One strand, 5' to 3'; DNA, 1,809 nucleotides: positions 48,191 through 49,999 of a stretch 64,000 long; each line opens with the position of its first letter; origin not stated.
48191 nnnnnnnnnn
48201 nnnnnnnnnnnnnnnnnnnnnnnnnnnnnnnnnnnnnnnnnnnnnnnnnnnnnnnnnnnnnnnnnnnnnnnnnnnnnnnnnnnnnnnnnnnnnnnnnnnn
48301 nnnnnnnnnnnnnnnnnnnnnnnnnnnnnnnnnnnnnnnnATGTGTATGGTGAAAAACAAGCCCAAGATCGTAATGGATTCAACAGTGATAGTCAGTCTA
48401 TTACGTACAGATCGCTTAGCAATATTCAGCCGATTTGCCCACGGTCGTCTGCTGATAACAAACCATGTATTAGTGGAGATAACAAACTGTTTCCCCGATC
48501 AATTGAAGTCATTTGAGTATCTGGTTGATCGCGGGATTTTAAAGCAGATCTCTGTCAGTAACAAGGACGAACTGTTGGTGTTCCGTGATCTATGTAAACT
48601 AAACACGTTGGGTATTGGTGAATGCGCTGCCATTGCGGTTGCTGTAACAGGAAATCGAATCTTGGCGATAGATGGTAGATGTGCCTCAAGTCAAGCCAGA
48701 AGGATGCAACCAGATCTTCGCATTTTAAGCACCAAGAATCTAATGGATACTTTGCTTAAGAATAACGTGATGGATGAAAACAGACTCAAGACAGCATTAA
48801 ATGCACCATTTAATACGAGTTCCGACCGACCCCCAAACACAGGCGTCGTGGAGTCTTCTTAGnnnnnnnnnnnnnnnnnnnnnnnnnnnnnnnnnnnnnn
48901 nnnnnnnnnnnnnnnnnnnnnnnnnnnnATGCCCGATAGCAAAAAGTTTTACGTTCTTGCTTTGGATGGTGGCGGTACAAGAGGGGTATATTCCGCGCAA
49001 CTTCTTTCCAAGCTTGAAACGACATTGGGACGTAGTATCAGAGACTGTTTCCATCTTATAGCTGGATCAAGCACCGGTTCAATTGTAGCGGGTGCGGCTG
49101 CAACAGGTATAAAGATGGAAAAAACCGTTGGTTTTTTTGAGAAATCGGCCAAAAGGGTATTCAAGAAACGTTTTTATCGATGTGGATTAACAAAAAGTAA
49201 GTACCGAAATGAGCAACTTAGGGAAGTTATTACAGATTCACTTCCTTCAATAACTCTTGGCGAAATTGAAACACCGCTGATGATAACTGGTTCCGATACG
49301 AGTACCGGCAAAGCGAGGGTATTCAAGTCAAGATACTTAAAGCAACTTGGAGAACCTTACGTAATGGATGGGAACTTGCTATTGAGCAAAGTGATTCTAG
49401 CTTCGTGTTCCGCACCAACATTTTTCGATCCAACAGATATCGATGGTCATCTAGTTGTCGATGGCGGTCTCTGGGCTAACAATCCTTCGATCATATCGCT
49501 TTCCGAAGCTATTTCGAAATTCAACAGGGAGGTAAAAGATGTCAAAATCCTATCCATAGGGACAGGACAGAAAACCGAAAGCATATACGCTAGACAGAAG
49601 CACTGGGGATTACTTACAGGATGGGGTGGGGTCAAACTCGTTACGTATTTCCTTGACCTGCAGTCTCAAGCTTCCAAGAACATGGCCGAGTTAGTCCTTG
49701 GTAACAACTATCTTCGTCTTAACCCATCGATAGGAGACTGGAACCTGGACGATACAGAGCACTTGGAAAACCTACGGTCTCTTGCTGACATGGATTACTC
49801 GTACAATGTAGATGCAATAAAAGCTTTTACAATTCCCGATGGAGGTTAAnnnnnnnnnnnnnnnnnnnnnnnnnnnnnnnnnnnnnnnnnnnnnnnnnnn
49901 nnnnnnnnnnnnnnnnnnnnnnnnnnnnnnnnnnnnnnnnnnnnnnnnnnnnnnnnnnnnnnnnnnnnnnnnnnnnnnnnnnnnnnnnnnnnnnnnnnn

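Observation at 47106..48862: Fused HTH-XRE/ImmA-IrrE protease followed by a coupled PIN-like gene at the head of the island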

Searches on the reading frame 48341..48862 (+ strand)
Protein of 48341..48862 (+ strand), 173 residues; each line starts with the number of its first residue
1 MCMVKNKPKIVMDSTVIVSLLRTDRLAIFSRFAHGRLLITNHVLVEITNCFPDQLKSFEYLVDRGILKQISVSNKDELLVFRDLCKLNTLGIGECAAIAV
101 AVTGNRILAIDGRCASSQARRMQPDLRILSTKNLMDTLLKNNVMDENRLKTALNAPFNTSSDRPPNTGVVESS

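Call 3: search_protein_families(library=pfam, proteins=[window:48341-48862:+], max_evalue=1)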
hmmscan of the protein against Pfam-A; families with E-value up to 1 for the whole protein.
window:48341-48862:+ (173 aa): 1 family
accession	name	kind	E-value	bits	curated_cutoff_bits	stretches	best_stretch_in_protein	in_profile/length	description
PF01850.27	PIN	-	0.13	13.4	23.6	1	10-103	1-102/120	PIN domain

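Call 5: search_protein_families(library=ncbifam, proteins=[window:48341-48862:+], max_evalue=1)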
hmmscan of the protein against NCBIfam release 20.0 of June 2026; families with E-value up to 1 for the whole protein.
window:48341-48862:+ (173 aa): 0 families

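Call 6: search_protein_families(library=padloc, proteins=[window:48341-48862:+], max_evalue=1)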
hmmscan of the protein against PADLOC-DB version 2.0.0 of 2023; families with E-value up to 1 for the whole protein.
window:48341-48862:+ (173 aa): 3 families
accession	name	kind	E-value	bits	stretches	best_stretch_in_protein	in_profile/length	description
PDLC05071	PDC-S70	-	5.2e-07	27.9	1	9-123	2-109/161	-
PDLC05073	PDC-S70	-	5.9e-06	24.3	1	9-123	2-110/162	-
PDLC04876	PDC-S05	-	0.055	11.2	1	107-152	94-135/174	-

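Call 8: find_homologous_proteins(query=window:48341-48862:+, max_evalue=0.001)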
Query window:48341-48862:+ (173 aa): 1 proteins with E <= 0.001 among 231 candidates.
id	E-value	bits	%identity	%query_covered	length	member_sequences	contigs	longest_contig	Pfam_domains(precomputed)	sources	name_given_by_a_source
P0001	1.8e-106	371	100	100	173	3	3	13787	PF11848.14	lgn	-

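Call 10: find_encoding_contigs(protein=P0001, flank=10000, max_places=6)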
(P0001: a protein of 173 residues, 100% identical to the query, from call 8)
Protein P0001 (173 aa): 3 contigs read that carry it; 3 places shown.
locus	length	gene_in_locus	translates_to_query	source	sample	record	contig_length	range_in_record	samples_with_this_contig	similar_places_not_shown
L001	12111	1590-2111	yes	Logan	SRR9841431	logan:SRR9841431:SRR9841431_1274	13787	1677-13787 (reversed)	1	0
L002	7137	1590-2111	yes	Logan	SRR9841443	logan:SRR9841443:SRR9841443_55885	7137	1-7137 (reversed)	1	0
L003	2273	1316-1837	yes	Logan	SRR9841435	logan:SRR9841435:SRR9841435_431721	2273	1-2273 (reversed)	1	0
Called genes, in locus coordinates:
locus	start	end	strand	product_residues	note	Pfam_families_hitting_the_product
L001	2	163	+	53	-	?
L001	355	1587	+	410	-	PF01381:HTH_3, PF12844:HTH_19, PF13560:HTH_31, PF06114:Peptidase_M78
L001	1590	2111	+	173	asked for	PF11848:DUF3368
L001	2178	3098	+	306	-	PF01734:Patatin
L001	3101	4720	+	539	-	PF18144:SMODS, PF21654:DncV-like_NTFase, PF02810:SEC-C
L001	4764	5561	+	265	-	PF05721:PhyH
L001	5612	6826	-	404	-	PF07883:Cupin_2 (weak), PF12852:Cupin_6 (faint), PF02311:AraC_binding (faint), PF05899:Cupin_3 (faint), PF07883:Cupin_2 (weak)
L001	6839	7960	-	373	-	PF02746:MR_MLE_N, PF13378:MR_MLE_C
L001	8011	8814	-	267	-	PF05721:PhyH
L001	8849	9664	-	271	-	PF07883:Cupin_2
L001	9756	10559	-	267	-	PF05721:PhyH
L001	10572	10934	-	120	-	-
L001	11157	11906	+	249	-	PF05721:PhyH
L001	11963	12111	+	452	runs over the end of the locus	PF13304:AAA_21 (weak), PF13175:AAA_15, PF13304:AAA_21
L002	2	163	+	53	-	?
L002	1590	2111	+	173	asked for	PF11848:DUF3368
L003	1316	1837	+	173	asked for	PF11848:DUF3368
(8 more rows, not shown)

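Call 20: search_protein_representatives(protein=window:48341-48862:+)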
Query: 173 residues. Proteins with E-value up to 0.001 (for the whole library): 227; up to 1e-10: 76; up to 1e-30: 2. The best 150 are listed.
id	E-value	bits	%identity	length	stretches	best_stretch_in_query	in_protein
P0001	5.8e-107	370.8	100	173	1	1-173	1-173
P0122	1.6e-31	125.7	45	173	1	9-152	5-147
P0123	2.3e-24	102.4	41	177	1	7-152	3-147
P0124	3.5e-21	92.1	40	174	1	9-142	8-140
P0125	1.6e-20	90.0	37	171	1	6-144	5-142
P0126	5.0e-20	88.3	38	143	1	10-147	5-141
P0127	5.9e-20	88.1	35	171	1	10-144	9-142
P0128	1.4e-19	86.8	33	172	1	5-145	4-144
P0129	7.4e-19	84.5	36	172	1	6-147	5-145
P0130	1.5e-18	83.5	33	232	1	9-148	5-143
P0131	5.0e-18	81.8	38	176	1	10-143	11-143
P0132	6.2e-18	81.5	35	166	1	10-148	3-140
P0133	3.1e-17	79.2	36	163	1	9-147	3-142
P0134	6.1e-17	78.3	36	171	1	10-145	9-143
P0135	1.8e-16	76.8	34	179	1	6-141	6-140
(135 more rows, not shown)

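Call 23: search_protein_families(library=pfam, alignment_id=A1, max_evalue=0.01)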
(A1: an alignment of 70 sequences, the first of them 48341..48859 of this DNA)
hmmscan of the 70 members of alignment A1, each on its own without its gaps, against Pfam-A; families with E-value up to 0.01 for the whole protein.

A. member 1, window:48341-48859:+ (173 aa): 0 families

B. families by the number of members that match (of 70 scanned): 4 families
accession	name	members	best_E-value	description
PF01850.27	PIN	15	2.4e-05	PIN domain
PF17146.10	PIN_6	1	0.004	PIN domain of ribonuclease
PF03232.19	COQ7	1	0.0055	Ubiquinone biosynthesis protein COQ7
PF16753.10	Tipalpha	1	0.0088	TNF-alpha-Inducing protein of Helicobacter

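Call 29: predict_structure(alignment_id=A1)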
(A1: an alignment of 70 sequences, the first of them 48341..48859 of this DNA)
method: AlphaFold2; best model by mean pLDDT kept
length: 173 residues; sequences in the alignment: 70
mean_pLDDT: 87.9   pTM: 0.79
mean pLDDT of the five models: 87.9, 86.9, 86.8, 85.9, 85.4
residues with pLDDT >= 90: 115; 70-90: 31; 50-70: 18; < 50: 9
segments of 3 or more residues with pLDDT < 50: 158-163
pLDDT, mean of each block of 10 residues (from residue 1): 85 96 86 92 97 96 96 98 98 98 98 98 98 88 68 55 53 68
secondary structure, 60 per line:
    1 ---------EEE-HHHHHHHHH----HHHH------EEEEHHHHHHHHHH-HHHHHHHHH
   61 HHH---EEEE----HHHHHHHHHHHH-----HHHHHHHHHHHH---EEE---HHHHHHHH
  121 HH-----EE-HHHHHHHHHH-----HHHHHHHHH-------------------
elements in order: E10-12 H14-22 H27-30 E37-40 H41-50 H52-63 E67-70 H75-86 H92-103 E107-109 H113-122 H131-140 H146-154

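Call 45: fold_search(model_id=the predicted structure, library=pdb)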
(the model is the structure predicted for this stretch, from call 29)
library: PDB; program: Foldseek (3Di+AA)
matches with E <= 10: 1025; with E <= 0.001: 22
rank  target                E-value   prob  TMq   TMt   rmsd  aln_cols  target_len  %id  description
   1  5ed0_A                7.8e-05  1.00  0.51  0.64   4.3       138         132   13  Structure of the Shigella flexneri VapC mutant D7N (released 2016-02-17)
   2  5ecw_A                9.3e-05  1.00  0.51  0.63   4.3       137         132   13  Structure of the Shigella flexneri VapC mutant D7A (released 2016-02-17)
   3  1y82_A                1.3e-04  1.00  0.53  0.61   4.2       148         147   14  Conserved hypothetical protein Pfu-367848-001 from Pyrococcus furiosus (released 2005-01-25)
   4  5ecw_B                1.8e-04  1.00  0.49  0.65   4.3       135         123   13  Structure of the Shigella flexneri VapC mutant D7A (released 2016-02-17)
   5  6a7v_G                1.8e-04  1.00  0.51  0.61   4.2       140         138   14  Crystal structure of Mycobacterium tuberculosis VapBC11 toxin-antitoxin complex (released 2018-10-10)
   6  3tnd_A                1.9e-04  1.00  0.52  0.65   4.0       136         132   13  Crystal structure of Shigella flexneri VapBC toxin-antitoxin complex (released 2011-11-02)
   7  5ecd_A                2.0e-04  1.00  0.50  0.62   4.3       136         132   14  Structure of the Shigella flexneri VapC mutant D98N crystal form 1 (released 2016-02-17)
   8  1y82_D                2.2e-04  1.00  0.55  0.66   4.2       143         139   14  Conserved hypothetical protein Pfu-367848-001 from Pyrococcus furiosus (released 2005-01-25)
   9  9h6a_A                2.4e-04  1.00  0.50  0.63   4.2       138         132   14  Crystal structure of the E. coli F-plasmid VapBC toxin-antitoxin complex (released 2024-12-18)
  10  2lcq_MODEL_1_A        2.6e-04  1.00  0.49  0.52   4.6       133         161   19  Solution structure of the endonuclease Nob1 from P.horikoshii (released 2011-12-14)
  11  6a7v_A                3.1e-04  1.00  0.51  0.62   4.1       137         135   14  Crystal structure of Mycobacterium tuberculosis VapBC11 toxin-antitoxin complex (released 2018-10-10)
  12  1y82_B                3.1e-04  1.00  0.54  0.62   4.5       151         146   14  Conserved hypothetical protein Pfu-367848-001 from Pyrococcus furiosus (released 2005-01-25)
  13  1ye5_A                3.1e-04  1.00  0.48  0.56   4.9       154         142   16  Crystal structure of hypothetical protein of unknown function from pyrococcus horikoshii OT3 (released 2005-05-17)
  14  2mdt_MODEL_1_A        3.9e-04  1.00  0.53  0.73   3.1       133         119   17  a PilT N-terminus domain protein SSO1118 from hyperthemophilic archaeon Sulfolobus solfataricus P2 (released 2013-11-20)
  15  1v96_B                4.7e-04  1.00  0.55  0.64   4.3       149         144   13  Crystal structure of hypothetical protein of unknown function from pyrococcus horikoshii OT3 (released 2005-02-01)
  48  9oq8_A                3.4e-03  1.00  0.43  0.45  12.9       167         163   10  Crystal structure of selenomethionine-substituted cyclodehydratase RohQ (released 2025-07-23)
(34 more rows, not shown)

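Call 52: search_solved_structures(query=A1, max_evalue=1, show_alignments=2)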
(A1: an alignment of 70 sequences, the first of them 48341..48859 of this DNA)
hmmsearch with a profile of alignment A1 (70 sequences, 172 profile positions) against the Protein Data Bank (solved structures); distinct sequences matched with E-value up to 1: 8.
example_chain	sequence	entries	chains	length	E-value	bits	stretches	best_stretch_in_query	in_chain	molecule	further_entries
1cww_A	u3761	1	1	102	0.12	15.6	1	110-165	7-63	APOPTOTIC PROTEASE ACTIVATING FACTOR 1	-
1o4w_A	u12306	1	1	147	0.14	15.4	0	7-111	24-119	PIN (PilT N-terminus) domain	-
2p1h_A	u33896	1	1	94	0.19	15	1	110-165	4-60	Apoptotic protease-activating factor 1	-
2ygs_A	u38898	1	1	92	0.2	14.9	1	110-165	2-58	APOPTOTIC PROTEASE ACTIVATING FACTOR 1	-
3ygs_C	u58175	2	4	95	0.22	14.8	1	110-165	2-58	APOPTOTIC PROTEASE ACTIVATING FACTOR 1 | Apoptotic protease-activating factor 1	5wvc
8xqk_A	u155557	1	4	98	0.22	14.7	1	110-165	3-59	Apoptotic protease-activating factor 1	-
1c15_A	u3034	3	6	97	0.23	14.7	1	110-165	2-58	APOPTOTIC PROTEASE ACTIVATING FACTOR 1 | PROTEIN (APOPTOTIC PROTEASE ACTIVATING FACTOR 1) | Apoptotic protease-activating factor 1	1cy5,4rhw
5wve_O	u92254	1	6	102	0.26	14.5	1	110-165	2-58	Apoptotic protease-activating factor 1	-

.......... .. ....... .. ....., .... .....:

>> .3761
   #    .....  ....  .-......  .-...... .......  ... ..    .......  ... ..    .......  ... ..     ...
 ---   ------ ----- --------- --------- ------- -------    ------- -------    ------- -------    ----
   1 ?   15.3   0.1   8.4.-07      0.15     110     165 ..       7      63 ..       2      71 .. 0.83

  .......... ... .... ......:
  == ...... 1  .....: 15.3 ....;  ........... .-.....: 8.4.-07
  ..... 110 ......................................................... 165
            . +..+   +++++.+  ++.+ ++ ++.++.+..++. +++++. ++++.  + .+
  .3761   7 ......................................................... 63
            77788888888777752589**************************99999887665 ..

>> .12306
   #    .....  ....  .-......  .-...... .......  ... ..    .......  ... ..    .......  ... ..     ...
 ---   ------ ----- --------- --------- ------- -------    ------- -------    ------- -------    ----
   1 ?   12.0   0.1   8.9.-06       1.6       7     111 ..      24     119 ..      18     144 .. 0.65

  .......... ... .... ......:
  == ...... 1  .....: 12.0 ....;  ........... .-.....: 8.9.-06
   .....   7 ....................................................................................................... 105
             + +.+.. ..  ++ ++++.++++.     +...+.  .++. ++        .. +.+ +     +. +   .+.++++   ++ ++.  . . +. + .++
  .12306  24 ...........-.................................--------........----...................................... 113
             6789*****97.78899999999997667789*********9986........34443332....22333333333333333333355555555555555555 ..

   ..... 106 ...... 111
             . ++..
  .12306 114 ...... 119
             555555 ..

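Call 78: search_protein_families(library=phrogs, proteins=[window:48341-48862:+], max_evalue=0.001)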
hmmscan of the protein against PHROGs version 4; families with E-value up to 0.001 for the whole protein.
window:48341-48862:+ (173 aa): 0 families

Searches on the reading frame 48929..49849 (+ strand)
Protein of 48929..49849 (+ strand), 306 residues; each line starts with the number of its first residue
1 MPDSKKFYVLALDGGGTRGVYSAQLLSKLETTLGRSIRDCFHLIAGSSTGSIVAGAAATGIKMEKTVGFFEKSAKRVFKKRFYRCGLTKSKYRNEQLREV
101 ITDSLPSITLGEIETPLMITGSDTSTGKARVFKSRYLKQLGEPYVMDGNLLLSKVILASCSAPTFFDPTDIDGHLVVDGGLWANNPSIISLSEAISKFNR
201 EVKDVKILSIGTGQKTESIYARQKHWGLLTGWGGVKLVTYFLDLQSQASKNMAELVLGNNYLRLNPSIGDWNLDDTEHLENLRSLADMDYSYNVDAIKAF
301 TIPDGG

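Call 3: search_protein_families(library=pfam, proteins=[window:48929-49849:+], max_evalue=1)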
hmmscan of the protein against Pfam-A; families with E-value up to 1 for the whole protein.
window:48929-49849:+ (306 aa): 2 families
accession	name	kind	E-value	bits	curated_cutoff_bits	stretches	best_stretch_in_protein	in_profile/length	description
PF01734.28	Patatin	-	3e-28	99.8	27.7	1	10-186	1-186/191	Patatin-like phospholipase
PF20594.3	DUF6794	-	0.082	13.3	27.1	0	225-258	47-77/83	Domain of unknown function (DUF6794)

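Call 5: search_protein_families(library=ncbifam, proteins=[window:48929-49849:+], max_evalue=1)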
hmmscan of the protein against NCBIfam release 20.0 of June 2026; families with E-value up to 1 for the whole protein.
window:48929-49849:+ (306 aa): 4 families
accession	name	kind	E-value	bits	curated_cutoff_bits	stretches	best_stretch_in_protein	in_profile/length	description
NF041079.1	CBASS_lipase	equivalog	6.1e-67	226.1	200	1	7-268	1-263/317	CBASS cGAMP-activated phospholipase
NF053870.1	DS2_1_antiphage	equivalog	1.3e-31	110.1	400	1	9-258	2-249/299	anti-phage phospholipase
NF007623.0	PRK10279.1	equivalog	3.4e-05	23.2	272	1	10-195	8-170/301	patatin-like phospholipase RssA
NF043045.1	T4SS_VpdC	equivalog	0.023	12.7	1000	1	135-187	456-503/880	Dot/Icm T4SS effector VpdC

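Call 6: search_protein_families(library=padloc, proteins=[window:48929-49849:+], max_evalue=1)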
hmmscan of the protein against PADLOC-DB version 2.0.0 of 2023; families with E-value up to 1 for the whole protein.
window:48929-49849:+ (306 aa): 5 families
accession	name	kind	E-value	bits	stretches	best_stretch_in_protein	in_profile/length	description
PDLC00758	Effector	-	3.7e-80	267.7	1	4-299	3-317/331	Phospholipase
PDLC00757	Effector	-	8.4e-75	250.1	1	2-291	5-302/331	Phospholipase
PDLC00755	Effector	-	8e-33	111.9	1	4-257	8-259/311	Phospholipase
PDLC00756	Effector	-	2.2e-32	110.5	1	58-276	4-224/280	Phospholipase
PDLC00171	HamA1|HamA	-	0.0079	13.6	1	71-151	16-96/286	DUF1837 domain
